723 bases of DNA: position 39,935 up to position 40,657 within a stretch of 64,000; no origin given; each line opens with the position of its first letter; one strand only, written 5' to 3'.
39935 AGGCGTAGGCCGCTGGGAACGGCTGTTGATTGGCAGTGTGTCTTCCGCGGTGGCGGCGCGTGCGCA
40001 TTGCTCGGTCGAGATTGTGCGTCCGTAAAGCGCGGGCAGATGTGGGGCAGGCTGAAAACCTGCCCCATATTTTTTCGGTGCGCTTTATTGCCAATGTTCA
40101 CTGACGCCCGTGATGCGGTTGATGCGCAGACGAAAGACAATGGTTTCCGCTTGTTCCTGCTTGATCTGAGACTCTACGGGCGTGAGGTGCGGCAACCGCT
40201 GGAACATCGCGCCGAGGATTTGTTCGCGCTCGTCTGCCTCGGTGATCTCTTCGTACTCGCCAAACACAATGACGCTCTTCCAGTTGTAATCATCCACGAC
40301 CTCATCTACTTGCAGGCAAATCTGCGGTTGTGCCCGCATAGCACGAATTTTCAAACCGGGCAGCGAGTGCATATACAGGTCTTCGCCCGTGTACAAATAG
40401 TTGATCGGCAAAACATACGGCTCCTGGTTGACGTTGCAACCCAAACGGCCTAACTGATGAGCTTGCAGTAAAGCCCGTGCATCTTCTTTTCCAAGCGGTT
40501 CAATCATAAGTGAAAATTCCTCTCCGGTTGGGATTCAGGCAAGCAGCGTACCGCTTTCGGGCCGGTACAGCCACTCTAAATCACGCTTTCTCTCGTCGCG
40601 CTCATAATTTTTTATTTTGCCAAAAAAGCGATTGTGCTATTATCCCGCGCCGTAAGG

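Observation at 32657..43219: The same ~95-nt nested inverted-repeat element lies just downstream of both TonB-dependent receptor genes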

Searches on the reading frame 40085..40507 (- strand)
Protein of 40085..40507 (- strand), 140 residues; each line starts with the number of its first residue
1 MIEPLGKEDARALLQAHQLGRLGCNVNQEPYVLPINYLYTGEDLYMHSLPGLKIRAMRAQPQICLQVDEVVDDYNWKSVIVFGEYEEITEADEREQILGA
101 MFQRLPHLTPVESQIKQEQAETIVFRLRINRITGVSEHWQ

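Call 12: search_protein_families(library=pfam, proteins=[window:40085-40507:-], max_evalue=0.001)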
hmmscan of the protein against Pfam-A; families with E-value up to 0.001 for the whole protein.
window:40085-40507:- (140 aa): 2 families
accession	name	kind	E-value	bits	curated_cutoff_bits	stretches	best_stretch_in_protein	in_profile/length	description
PF12900.13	Pyridox_ox_2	-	5e-24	85.3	27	1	8-134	3-138/140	Pyridoxamine 5'-phosphate oxidase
PF01243.27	PNPOx_N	-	2.5e-08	34.8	28.1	1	8-134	3-118/120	Pyridoxamine 5'-phosphate oxidase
